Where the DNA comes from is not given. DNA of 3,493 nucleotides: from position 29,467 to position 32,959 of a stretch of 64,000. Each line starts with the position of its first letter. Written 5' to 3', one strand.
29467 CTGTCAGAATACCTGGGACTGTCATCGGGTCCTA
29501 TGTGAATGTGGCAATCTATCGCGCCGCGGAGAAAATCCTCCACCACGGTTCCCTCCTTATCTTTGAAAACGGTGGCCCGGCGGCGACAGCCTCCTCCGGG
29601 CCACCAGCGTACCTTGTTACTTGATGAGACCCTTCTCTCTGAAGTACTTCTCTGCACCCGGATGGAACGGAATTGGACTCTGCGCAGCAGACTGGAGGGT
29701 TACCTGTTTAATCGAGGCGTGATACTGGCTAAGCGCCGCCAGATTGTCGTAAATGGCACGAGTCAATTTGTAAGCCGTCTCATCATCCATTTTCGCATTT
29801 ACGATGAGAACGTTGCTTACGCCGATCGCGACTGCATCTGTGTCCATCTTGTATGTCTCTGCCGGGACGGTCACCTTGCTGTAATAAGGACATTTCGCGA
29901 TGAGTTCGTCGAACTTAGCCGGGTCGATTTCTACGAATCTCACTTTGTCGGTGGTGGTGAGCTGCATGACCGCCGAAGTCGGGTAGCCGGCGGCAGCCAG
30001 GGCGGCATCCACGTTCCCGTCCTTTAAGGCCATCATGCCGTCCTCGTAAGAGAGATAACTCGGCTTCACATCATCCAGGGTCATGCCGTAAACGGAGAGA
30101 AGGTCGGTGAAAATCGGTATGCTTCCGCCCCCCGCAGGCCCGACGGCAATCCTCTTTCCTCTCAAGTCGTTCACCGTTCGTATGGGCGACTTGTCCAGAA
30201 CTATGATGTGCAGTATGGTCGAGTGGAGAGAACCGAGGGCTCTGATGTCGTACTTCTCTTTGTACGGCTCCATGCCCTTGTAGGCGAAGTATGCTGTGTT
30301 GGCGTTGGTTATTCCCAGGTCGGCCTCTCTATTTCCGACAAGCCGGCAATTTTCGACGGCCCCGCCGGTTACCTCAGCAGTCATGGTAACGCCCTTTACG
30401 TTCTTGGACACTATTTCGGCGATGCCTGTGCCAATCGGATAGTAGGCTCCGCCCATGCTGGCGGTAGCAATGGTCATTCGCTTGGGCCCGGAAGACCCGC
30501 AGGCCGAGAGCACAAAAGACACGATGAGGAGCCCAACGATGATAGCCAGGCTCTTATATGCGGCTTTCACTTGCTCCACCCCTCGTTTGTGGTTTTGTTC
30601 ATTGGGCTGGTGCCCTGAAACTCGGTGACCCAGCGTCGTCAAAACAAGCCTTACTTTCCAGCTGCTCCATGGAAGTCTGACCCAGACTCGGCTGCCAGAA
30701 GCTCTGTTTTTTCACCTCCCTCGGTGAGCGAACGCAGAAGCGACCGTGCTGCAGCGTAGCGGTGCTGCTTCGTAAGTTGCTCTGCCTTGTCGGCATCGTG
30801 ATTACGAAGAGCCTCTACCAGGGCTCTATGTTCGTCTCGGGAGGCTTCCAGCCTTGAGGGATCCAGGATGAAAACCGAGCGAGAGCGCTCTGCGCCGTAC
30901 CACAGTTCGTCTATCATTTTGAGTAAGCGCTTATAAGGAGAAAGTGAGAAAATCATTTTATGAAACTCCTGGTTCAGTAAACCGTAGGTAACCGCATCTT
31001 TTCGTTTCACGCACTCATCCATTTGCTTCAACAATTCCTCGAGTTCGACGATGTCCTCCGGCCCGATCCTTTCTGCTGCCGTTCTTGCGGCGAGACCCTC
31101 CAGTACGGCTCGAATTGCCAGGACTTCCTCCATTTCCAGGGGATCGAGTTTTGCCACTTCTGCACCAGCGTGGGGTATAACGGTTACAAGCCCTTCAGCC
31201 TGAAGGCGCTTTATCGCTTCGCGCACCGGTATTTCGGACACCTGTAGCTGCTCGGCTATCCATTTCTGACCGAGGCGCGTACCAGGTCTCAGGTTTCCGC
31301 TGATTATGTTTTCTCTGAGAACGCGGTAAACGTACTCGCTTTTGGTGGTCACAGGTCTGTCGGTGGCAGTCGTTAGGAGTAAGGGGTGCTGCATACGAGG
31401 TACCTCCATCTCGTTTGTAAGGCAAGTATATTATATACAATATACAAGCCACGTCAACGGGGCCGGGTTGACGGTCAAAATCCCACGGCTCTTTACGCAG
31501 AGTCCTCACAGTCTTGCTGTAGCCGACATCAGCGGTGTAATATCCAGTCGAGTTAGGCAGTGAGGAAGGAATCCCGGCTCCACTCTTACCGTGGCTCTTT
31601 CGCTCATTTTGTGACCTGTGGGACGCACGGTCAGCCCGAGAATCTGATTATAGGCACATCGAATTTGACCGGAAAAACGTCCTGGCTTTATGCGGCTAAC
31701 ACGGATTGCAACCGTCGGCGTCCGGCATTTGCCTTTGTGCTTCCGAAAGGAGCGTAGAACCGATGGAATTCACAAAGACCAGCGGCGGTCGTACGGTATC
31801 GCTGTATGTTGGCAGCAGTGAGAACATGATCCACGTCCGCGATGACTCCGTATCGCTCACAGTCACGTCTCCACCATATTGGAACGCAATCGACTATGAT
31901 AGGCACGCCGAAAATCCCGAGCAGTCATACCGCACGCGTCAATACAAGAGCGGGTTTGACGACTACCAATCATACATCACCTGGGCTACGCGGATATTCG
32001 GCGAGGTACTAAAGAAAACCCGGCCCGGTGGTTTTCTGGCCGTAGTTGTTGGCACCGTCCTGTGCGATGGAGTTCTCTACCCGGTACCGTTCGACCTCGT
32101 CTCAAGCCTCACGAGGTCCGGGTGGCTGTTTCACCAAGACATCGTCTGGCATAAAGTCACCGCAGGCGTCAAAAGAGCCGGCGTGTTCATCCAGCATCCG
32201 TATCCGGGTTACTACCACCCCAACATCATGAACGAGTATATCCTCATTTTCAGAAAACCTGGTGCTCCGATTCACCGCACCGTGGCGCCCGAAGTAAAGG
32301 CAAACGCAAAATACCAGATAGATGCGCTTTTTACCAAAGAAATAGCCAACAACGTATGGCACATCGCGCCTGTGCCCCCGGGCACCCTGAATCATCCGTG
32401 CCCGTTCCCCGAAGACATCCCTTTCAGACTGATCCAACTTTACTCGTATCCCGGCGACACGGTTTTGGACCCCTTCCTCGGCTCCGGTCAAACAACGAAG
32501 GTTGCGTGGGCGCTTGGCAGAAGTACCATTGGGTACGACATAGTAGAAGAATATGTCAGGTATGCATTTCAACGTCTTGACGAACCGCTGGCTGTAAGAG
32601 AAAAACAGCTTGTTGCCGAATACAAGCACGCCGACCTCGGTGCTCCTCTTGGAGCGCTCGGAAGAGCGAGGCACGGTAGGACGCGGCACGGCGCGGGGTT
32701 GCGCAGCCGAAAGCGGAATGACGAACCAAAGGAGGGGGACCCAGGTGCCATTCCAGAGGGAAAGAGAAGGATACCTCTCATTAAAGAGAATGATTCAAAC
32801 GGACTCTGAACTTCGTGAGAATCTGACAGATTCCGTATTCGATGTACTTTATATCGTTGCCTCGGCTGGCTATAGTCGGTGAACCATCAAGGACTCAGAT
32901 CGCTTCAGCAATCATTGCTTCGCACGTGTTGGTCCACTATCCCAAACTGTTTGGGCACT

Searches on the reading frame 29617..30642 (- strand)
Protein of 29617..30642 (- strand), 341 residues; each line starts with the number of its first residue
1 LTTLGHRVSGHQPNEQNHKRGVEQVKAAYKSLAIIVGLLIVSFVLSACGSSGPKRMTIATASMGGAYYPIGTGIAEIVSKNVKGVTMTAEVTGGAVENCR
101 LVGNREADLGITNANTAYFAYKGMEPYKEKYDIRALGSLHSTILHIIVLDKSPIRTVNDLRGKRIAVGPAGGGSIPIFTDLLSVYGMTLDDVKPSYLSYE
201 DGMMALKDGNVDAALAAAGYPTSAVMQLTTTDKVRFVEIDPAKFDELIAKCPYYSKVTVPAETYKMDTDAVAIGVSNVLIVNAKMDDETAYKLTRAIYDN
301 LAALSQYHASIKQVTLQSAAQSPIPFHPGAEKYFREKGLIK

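Call 72: search_protein_families(library=pfam, proteins=[window:29617-30642:-], max_evalue=0.0001)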
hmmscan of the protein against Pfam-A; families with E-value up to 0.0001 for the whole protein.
window:29617-30642:- (341 aa): 3 families
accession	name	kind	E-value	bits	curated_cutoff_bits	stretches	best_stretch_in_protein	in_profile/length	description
PF16868.10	NMT1_3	-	4.4e-87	292.8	27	1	58-338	1-289/289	NMT1-like family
PF09084.16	NMT1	-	7.6e-11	42.7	20.5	1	94-229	30-157/216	NMT1/THI5 like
PF12974.12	Phosphonate-bd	-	9.9e-07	28.8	27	1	75-237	20-184/242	ABC transporter, phosphonate, periplasmic substrate-binding protein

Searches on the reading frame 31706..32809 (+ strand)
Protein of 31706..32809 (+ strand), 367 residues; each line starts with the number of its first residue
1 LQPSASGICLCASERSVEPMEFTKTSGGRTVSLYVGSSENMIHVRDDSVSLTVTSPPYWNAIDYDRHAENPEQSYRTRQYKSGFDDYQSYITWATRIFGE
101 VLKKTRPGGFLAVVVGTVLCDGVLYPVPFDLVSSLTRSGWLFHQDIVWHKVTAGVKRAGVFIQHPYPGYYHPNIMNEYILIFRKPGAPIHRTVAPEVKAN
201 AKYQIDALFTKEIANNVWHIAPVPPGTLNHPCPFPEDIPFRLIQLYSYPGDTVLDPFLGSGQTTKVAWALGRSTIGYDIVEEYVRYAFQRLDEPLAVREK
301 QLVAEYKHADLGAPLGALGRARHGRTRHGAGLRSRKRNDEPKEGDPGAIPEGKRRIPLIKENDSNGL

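Call 72: search_protein_families(library=pfam, proteins=[window:31706-32809:+], max_evalue=0.0001)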
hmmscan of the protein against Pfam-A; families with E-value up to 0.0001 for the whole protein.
window:31706-32809:+ (367 aa): 1 family
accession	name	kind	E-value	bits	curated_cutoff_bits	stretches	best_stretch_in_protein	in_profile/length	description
PF01555.25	N6_N4_Mtase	-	1.3e-37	130.4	26.7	1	49-288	1-220/221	DNA methylase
